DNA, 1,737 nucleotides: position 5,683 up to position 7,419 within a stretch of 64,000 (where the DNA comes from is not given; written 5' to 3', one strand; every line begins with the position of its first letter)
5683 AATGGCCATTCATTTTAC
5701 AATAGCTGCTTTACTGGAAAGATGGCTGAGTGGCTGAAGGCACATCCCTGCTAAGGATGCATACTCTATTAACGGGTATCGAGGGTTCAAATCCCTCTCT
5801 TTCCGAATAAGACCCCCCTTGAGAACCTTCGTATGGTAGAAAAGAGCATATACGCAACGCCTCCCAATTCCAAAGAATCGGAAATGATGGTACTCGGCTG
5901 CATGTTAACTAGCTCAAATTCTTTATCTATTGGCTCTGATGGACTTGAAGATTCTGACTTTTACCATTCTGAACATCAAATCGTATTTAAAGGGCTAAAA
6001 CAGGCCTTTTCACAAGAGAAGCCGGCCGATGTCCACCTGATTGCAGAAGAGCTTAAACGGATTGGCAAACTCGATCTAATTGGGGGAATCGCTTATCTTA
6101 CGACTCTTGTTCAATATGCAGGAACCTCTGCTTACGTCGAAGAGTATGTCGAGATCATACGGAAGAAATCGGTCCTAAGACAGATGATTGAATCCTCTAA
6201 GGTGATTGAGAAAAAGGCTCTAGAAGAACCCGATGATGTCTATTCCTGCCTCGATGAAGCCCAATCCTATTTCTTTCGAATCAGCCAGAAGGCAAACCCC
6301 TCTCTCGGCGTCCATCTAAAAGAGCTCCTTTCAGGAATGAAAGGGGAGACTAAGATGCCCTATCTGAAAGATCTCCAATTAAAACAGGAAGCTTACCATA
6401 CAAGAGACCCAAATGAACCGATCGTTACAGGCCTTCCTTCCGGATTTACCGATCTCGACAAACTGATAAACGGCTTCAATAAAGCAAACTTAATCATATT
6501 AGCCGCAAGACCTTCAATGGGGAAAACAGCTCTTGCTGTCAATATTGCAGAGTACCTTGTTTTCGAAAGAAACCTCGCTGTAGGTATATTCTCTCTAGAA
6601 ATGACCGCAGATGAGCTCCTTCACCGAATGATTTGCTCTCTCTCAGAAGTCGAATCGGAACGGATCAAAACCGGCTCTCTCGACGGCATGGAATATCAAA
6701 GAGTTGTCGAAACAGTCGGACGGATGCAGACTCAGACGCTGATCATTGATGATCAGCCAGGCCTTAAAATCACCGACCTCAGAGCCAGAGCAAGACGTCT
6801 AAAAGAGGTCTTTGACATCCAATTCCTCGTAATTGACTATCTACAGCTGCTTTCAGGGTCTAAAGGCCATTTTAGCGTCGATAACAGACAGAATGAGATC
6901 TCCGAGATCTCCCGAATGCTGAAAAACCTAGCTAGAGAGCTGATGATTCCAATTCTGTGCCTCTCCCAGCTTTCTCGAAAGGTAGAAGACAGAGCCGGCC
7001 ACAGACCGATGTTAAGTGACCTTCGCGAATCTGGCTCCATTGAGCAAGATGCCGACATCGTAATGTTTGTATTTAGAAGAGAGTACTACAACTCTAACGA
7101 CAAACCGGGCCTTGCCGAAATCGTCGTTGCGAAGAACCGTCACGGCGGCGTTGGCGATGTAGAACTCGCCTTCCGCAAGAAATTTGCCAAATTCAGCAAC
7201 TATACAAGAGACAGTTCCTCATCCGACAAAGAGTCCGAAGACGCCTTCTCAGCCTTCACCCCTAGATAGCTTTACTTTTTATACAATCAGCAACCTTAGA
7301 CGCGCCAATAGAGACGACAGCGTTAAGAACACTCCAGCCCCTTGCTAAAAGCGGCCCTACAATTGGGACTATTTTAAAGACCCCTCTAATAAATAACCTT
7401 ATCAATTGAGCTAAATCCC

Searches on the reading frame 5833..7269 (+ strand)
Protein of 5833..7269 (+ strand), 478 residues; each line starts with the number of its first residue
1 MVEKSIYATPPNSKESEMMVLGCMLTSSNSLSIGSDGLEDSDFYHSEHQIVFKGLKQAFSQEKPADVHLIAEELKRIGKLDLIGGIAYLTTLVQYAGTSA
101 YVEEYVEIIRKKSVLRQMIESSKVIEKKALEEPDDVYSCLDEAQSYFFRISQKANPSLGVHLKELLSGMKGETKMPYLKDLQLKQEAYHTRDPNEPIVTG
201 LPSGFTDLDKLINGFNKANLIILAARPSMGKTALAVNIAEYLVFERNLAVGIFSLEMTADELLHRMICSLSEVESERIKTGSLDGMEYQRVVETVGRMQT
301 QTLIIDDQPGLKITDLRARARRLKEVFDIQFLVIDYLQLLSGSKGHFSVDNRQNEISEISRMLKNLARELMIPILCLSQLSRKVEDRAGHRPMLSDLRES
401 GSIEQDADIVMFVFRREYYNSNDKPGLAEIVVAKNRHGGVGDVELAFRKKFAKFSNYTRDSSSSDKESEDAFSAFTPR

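Call 38: search_protein_families(library=pfam, proteins=[window:5833-7269:+], max_evalue=0.00001)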
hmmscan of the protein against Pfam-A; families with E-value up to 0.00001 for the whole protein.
window:5833-7269:+ (478 aa): 3 families
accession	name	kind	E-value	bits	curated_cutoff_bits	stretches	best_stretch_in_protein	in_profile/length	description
PF03796.21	DnaB_C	-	3.5e-101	338.3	27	1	200-456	1-255/255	DnaB-like helicase C terminal domain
PF00772.26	DnaB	-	9.6e-26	90.3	23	1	10-110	2-102/103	DnaB-like helicase N terminal domain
PF13481.12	AAA_25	-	7.9e-11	42.4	27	1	201-379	15-189/195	AAA domain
